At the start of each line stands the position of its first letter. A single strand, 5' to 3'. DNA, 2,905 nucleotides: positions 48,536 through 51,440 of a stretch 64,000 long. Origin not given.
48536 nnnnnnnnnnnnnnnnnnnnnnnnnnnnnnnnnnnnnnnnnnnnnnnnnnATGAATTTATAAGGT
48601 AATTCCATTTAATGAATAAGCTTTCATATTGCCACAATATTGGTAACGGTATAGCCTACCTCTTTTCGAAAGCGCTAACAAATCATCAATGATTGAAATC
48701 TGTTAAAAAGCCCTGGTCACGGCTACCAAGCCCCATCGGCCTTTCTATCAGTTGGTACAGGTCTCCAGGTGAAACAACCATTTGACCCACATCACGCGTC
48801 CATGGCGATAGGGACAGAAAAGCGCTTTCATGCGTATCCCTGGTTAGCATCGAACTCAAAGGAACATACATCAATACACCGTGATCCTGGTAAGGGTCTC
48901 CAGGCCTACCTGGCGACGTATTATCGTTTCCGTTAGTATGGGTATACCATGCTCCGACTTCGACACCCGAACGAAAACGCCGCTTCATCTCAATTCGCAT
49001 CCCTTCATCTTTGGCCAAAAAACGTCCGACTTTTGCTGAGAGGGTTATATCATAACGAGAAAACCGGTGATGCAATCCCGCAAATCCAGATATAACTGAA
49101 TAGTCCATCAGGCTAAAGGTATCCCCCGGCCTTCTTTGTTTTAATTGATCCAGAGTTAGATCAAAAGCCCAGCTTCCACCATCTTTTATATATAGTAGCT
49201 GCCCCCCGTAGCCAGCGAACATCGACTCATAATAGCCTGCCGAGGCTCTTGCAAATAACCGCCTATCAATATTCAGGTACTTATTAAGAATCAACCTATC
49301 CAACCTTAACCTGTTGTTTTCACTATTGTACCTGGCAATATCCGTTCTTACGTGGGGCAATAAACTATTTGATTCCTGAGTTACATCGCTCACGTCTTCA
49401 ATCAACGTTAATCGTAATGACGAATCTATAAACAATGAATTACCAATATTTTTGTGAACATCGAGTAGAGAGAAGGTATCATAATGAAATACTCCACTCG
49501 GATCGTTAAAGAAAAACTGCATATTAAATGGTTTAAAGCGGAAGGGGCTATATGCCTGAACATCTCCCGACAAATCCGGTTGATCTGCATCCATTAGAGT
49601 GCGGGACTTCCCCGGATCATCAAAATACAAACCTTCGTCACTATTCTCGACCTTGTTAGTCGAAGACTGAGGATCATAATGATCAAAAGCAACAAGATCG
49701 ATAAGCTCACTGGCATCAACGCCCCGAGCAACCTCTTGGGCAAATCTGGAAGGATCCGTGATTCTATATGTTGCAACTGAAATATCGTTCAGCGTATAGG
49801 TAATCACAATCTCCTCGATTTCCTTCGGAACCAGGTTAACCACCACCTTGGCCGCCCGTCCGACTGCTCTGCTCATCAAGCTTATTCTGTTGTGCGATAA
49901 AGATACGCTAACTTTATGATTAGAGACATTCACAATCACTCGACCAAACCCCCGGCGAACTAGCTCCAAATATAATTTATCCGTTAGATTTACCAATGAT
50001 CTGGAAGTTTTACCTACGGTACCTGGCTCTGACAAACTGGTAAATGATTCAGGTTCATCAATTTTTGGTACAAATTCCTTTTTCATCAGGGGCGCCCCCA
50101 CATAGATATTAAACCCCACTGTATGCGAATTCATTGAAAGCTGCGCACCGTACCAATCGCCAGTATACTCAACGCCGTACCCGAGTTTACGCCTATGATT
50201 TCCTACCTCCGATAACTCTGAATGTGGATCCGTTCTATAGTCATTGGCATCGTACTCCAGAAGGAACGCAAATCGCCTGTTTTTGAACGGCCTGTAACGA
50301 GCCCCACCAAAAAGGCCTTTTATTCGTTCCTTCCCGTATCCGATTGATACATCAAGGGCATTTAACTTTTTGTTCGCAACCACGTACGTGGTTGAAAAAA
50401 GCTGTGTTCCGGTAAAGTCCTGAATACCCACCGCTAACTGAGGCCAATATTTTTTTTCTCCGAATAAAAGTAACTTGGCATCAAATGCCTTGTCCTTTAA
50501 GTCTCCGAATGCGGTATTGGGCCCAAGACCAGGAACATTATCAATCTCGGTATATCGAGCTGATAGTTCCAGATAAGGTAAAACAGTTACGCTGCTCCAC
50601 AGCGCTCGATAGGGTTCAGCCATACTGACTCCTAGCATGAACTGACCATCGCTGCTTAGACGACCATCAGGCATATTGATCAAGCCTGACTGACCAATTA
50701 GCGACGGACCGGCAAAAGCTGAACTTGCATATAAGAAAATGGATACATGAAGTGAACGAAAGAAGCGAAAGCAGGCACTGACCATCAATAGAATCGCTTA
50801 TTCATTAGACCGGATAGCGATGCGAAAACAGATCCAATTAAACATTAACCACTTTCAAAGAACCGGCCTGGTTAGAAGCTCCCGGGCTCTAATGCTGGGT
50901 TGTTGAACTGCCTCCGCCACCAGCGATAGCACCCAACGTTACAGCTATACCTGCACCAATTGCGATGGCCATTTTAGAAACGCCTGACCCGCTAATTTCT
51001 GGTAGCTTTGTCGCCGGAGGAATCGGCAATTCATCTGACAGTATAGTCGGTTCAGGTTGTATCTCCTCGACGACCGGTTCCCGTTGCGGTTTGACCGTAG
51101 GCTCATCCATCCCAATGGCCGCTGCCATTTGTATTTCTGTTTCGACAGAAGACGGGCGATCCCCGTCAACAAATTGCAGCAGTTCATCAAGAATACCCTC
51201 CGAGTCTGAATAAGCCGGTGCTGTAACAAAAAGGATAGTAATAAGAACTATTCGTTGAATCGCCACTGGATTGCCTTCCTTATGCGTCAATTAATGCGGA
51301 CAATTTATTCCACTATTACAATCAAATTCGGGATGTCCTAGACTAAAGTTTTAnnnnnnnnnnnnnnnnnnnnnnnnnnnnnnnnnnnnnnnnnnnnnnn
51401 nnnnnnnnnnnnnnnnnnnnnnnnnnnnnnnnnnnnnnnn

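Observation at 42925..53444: Gfc/Yjb-like exopolysaccharide export locus with non-canonical composition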

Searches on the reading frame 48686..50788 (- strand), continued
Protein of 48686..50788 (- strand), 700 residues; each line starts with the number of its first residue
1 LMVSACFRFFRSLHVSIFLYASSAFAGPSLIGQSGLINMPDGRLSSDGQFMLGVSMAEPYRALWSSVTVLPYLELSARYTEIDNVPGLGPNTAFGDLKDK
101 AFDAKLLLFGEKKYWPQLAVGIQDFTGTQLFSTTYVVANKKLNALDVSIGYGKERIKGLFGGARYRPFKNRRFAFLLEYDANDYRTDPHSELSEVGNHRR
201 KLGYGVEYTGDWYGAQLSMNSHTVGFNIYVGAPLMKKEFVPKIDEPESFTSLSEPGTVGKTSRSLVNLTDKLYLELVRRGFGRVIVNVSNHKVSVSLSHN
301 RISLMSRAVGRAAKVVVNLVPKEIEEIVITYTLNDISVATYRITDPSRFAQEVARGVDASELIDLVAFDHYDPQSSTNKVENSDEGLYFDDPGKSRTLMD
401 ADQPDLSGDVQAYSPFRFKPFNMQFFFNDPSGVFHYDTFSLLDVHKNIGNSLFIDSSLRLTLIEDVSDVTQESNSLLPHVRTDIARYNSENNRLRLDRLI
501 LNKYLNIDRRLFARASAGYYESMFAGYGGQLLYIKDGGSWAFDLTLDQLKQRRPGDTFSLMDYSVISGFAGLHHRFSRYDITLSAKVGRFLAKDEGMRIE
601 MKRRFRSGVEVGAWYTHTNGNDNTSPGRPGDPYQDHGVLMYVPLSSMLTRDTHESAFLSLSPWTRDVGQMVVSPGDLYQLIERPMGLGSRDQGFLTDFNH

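Call 64: search_protein_families(library=pfam, proteins=[L017:5746-9489:+, L055:8024-9832:+, L055:7058-7783:+, L055:12126-15116:+, L077:6868-8889:+, L021:6700-8421:+, L083:8650-9819:+, L083:6531-8495:+, L057:9048-9911:-, L057:12052-14265:-], max_evalue=0.001)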
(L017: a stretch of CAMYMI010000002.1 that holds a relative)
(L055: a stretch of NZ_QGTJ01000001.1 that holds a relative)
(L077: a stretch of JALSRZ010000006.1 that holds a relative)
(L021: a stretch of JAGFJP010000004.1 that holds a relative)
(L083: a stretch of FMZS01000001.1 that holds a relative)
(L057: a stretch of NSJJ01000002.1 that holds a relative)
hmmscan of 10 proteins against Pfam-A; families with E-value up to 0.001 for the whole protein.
L017:5746-9489:+ (1248 aa): 1 family
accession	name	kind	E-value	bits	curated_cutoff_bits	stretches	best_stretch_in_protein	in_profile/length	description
PF04357.19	TamB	-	8.9e-63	213.3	22.4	1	918-1247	8-380/381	TamB, inner membrane protein subunit of TAM complex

L055:8024-9832:+ (603 aa): 0 families

L055:7058-7783:+ (242 aa): 1 family
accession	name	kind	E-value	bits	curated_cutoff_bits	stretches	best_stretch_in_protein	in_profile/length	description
PF00849.27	PseudoU_synth_2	-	9.4e-29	101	26.8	1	16-165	2-152/152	RNA pseudouridylate synthase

L055:12126-15116:+ (997 aa): 4 families
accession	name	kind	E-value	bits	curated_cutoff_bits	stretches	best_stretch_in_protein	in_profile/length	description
PF10531.15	SLBB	-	9.4e-47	157.1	27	4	330-377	2-48/55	SLBB domain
PF22461.2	SLBB_2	-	4.3e-40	136.1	27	3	246-323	2-79/79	SLBB domain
PF02563.21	Poly_export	-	1.1e-19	70.8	28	1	166-238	3-75/77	Polysaccharide biosynthesis/export protein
PF02080.26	TrkA_C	-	0.00083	19.6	27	0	488-506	47-65/71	TrkA-C domain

L077:6868-8889:+ (674 aa): 8 families
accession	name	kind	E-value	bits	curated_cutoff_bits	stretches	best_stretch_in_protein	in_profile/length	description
PF02719.21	Polysacc_synt_2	-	5.3e-115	384.1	20.2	1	316-598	1-291/293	Polysaccharide biosynthesis protein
PF01370.27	Epimerase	-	6.7e-25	88.3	20.9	1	316-534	1-237/240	NAD dependent epimerase/dehydratase family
PF13727.12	CoA_binding_3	-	1.9e-18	67.6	25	1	96-271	4-175/175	CoA-binding domain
PF04321.23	RmlD_sub_bind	-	8.9e-16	58.2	27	1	315-491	2-164/287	RmlD substrate binding domain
PF16363.11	GDP_Man_Dehyd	-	1.1e-12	48.6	27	1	317-472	1-176/332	GDP-mannose 4,6 dehydratase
PF01073.25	3Beta_HSD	-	1.5e-08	34.4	22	1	317-446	1-123/280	3-beta hydroxysteroid dehydrogenase/isomerase family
PF07993.18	NAD_binding_4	-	4.5e-08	33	20.1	1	390-445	90-142/258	Male sterility protein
PF08659.16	KR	-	0.00011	22.6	22.6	1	316-439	3-136/180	KR domain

L021:6700-8421:+ (574 aa): 1 family
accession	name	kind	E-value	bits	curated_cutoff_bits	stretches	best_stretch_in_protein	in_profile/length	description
PF00884.28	Sulfatase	-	1e-37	130.6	25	1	220-497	3-301/301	Sulfatase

L083:8650-9819:+ (390 aa): 7 families
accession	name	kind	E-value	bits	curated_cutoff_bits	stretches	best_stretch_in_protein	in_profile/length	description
PF13692.12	Glyco_trans_1_4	-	1.7e-30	106.6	27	1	193-332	3-140/142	Glycosyl transferases group 1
PF00534.26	Glycos_transf_1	-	7.9e-27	94.3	26.4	1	189-348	13-171/172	Glycosyl transferases group 1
PF13477.12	Glyco_trans_4_2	-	1.2e-10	42.2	23.4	1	7-148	4-139/139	Glycosyl transferase 4-like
PF13579.12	Glyco_trans_4_4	-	1.5e-09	38.8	29.7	1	21-166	9-153/158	Glycosyl transferase 4-like domain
PF20706.3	GT4-conflict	-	1.9e-09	37.4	26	1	162-313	171-326/385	Family 4 Glycosyltransferase in conflict systems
PF13524.12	Glyco_trans_1_2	-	0.00011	22.6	25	1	208-363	4-142/144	Glycosyl transferase-like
PF13439.12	Glyco_transf_4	-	0.00039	20.9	28.5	1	22-146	11-139/170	Glycosyltransferase Family 4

L083:6531-8495:+ (655 aa): 5 families
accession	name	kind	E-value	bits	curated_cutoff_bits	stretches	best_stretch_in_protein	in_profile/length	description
PF00733.27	Asn_synthase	-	5.7e-121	404.9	21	1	259-652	1-354/354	Asparagine synthase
PF13522.11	GATase_6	-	1.4e-40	138.8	27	1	35-173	1-130/130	Glutamine amidotransferase domain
PF13537.11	GATase_7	-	3.9e-37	127.4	25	1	52-178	1-122/123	Glutamine amidotransferase domain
PF06508.19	QueC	-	0.00016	21.7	22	1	281-340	5-63/210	Queuosine biosynthesis protein QueC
PF02540.23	NAD_synthase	-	0.00029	20.5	21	1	257-336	2-80/242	NAD synthase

L057:9048-9911:- (287 aa): 0 families

L057:12052-14265:- (737 aa): 2 families
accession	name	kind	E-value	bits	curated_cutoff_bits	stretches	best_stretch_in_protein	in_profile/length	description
PF05226.16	CHASE2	-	6.9e-61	206.5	26.3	1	18-380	11-254/257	CHASE2 domain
PF00211.25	Guanylate_cyc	-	1.2e-23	84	21.9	1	479-655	7-178/183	Adenylate and Guanylate cyclase catalytic domain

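Call 80: search_protein_families(library=ncbifam, proteins=[L004:7044-9428:+, L006:6283-8415:+], max_evalue=0.001)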
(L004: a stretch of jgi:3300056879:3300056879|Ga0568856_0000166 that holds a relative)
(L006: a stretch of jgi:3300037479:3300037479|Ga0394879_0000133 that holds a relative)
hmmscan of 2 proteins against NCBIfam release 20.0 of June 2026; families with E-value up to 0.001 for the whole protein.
L004:7044-9428:+ (795 aa): 90 families (the best 25 are shown)
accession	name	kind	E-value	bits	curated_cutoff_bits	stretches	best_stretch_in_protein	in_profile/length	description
NF007135.0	PRK09581.1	equivalog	9.5e-24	84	474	1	164-284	4-122/457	PleD family two-component system response regulator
NF041733.1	resp_reg_CseB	equivalog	8.6e-21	74.4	350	1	164-281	2-114/228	two-component system response regulator CseB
NF033120.0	vanR_FM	exception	5.7e-20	71.9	460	1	164-282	5-118/231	vancomycin resistance response regulator transcription factor, VanR-F/VanR-M family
TIGR02154.1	PhoB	equivalog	1.7e-17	63.5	296.2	1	163-281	3-119/226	phosphate regulon transcriptional regulator PhoB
NF045944.1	ResRegRpaBCyano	equivalog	4.7e-17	62.1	330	1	166-280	1-110/229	response regulator transcription factor RpaB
NF033117.2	vanR_ACDEGLN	exception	4.8e-17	62.3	350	1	165-281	1-112/226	VanR-ABDEGLN family response regulator transcription factor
NF007005.1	PRK09468.1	equivalog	1.8e-16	60.3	331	1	164-291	5-130/237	osmolarity response regulator transcription factor OmpR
NF041734.1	resp_reg_RppA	equivalog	2.3e-16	59.9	250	1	165-281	3-117/229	two-component system response regulator RppA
NF040689.1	MtrAB_MtrA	equivalog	3.3e-16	59.3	300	1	165-284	1-115/219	MtrAB system response regulator MtrA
NF041866.1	EpsW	equivalog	5.9e-16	58.3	200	1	164-278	7-121/131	exopolysaccharide biosynthesis response regulator EpsW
NF047465.1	hybrid_HK_LvrA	exception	6.3e-16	57.6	1200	1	145-280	449-582/819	hybrid histidine kinase/response regulator LvrA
NF045991.1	RespRegCtrARhodob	equivalog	5.3e-15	55.8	350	1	165-280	3-114/224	response regulator transcription factor CtrA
TIGR01818.1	ntrC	equivalog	6.2e-15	54.9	558.6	1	165-276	1-108/463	nitrogen regulation protein NR(I)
NF007820.0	PRK10529.1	equivalog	7.8e-15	54.9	325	1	164-279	3-113/225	two-component system response regulator KdpE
NF001965.0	PRK00742.1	subfamily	8.5e-15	54.8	293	1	165-296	6-135/357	chemotaxis-specific protein-glutamate methyltransferase CheB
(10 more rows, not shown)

L006:6283-8415:+ (711 aa): 93 families (the best 25 are shown)
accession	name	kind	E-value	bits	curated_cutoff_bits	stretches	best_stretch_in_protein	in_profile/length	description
NF007135.0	PRK09581.1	equivalog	2e-24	86.3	474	1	164-285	4-122/457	PleD family two-component system response regulator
NF045944.1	ResRegRpaBCyano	equivalog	1.4e-20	73.6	330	1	166-300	1-129/229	response regulator transcription factor RpaB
NF033120.0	vanR_FM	exception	1.7e-20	73.6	460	1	164-292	5-127/231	vancomycin resistance response regulator transcription factor, VanR-F/VanR-M family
TIGR02154.1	PhoB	equivalog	1.6e-19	70.1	296.2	1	163-285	3-122/226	phosphate regulon transcriptional regulator PhoB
NF041733.1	resp_reg_CseB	equivalog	3.5e-19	69.1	350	1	164-298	2-130/228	two-component system response regulator CseB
NF041734.1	resp_reg_RppA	equivalog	6.6e-19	68.2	250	1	164-283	2-118/229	two-component system response regulator RppA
NF040689.1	MtrAB_MtrA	equivalog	8.6e-19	67.8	300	1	165-292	1-122/219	MtrAB system response regulator MtrA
NF033117.2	vanR_ACDEGLN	exception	1.9e-17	63.6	350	1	165-293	1-123/226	VanR-ABDEGLN family response regulator transcription factor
NF001965.0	PRK00742.1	subfamily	2.4e-17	63.2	293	1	162-303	3-141/357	chemotaxis-specific protein-glutamate methyltransferase CheB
NF007005.1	PRK09468.1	equivalog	4e-17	62.4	331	1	162-282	3-118/237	osmolarity response regulator transcription factor OmpR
NF006900.1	PRK09390.1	equivalog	1.4e-16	60.6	255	1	160-329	2-165/203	response regulator FixJ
NF045991.1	RespRegCtrARhodob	equivalog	2.1e-16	60.4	350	1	164-284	2-117/224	response regulator transcription factor CtrA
TIGR01818.1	ntrC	equivalog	2.5e-16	59.5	558.6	1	165-294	1-128/463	nitrogen regulation protein NR(I)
NF053854.1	RespRegPhoBBctds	equivalog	4.7e-16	58.8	270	1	165-293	1-125/225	two-component system response regulator PhoB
NF040534.1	resp_reg_YycF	equivalog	1.6e-15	57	340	1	164-297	2-129/231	response regulator YycF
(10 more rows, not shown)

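Call 97: search_protein_families(library=pfam, proteins=[L014:7828-8934:+, L014:8961-9914:+, L014:12188-12835:+], max_evalue=0.01)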
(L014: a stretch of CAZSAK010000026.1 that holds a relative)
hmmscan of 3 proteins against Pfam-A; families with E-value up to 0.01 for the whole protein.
L014:7828-8934:+ (369 aa): 4 families
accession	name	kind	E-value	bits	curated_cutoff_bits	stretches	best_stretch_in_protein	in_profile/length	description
PF16363.11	GDP_Man_Dehyd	-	6.1e-161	535.9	27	1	12-342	1-332/332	GDP-mannose 4,6 dehydratase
PF01370.27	Epimerase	-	3e-81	272.8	20.9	1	11-258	1-240/240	NAD dependent epimerase/dehydratase family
PF04321.23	RmlD_sub_bind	-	7.5e-08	32.2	27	1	11-168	3-130/287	RmlD substrate binding domain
PF02719.21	Polysacc_synt_2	-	0.00013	21.7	20.2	1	12-125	2-117/293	Polysaccharide biosynthesis protein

L014:8961-9914:+ (318 aa): 4 families
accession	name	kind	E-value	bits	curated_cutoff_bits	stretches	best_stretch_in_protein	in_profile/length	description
PF01370.27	Epimerase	-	4.4e-64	216.6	20.9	1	15-246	1-240/240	NAD dependent epimerase/dehydratase family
PF16363.11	GDP_Man_Dehyd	-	1.1e-14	55.1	27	1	47-306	58-330/332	GDP-mannose 4,6 dehydratase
PF04321.23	RmlD_sub_bind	-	1.8e-06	27.7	27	1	14-73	2-60/287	RmlD substrate binding domain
PF02719.21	Polysacc_synt_2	-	0.00061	19.5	20.2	0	49-114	62-126/293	Polysaccharide biosynthesis protein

L014:12188-12835:+ (216 aa): 2 families
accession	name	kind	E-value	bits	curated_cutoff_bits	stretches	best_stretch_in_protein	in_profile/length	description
PF00034.26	Cytochrom_C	-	2.3e-18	67.7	21.3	2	124-214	1-89/90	Cytochrome c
PF13442.11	Cytochrome_CBB3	-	2.5e-11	44.2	27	1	142-211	13-68/68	Cytochrome C oxidase, cbb3-type, subunit III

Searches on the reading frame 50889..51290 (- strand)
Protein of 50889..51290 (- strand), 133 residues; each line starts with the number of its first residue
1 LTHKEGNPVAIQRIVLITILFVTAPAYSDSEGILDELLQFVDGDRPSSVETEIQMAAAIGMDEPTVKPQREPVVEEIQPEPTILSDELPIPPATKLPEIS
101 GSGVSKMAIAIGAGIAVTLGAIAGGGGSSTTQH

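Call 4: search_protein_families(library=pfam, proteins=[window:50889-51290:-], max_evalue=0.01)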
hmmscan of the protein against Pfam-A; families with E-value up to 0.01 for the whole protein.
window:50889-51290:- (133 aa): 0 families

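Call 5: search_protein_families(library=ncbifam, proteins=[window:50889-51290:-], max_evalue=0.01)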
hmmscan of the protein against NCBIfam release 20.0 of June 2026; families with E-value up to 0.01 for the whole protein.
window:50889-51290:- (133 aa): 0 families

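Call 89: search_protein_families(library=pfam, alignment_id=A7, max_evalue=10)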
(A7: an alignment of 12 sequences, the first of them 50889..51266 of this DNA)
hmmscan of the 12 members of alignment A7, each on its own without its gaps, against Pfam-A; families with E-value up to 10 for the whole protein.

A. member 1, window:50889-51266:- (125 aa): 0 families

B. families by the number of members that match (of 12 scanned): 11 families
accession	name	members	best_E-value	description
PF19779.4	DUF6264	1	0.018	Family of unknown function (DUF6264)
PF16101.10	PRIMA1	1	0.09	Proline-rich membrane anchor 1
PF19495.4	DUF6030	1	0.12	Family of unknown function (DUF6030)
PF16666.10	MAGI_u5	1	0.17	Unstructured region on MAGI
PF06679.17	DUF1180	1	0.38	Membrane protein FAM174-like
PF25706.1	HCMV_UL116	1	0.4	Human cytomegalovirus UL116 protein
PF11355.13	DUF3157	1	0.43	Protein of unknown function (DUF3157)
PF03229.18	Alpha_GJ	1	0.73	Alphavirus glycoprotein J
PF12200.13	DUF3597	1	3.8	Domain of unknown function (DUF3597)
PF10907.13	DUF2749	1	4.7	Protein of unknown function (DUF2749)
PF08139.17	LPAM_1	1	6.4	Prokaryotic membrane lipoprotein lipid attachment site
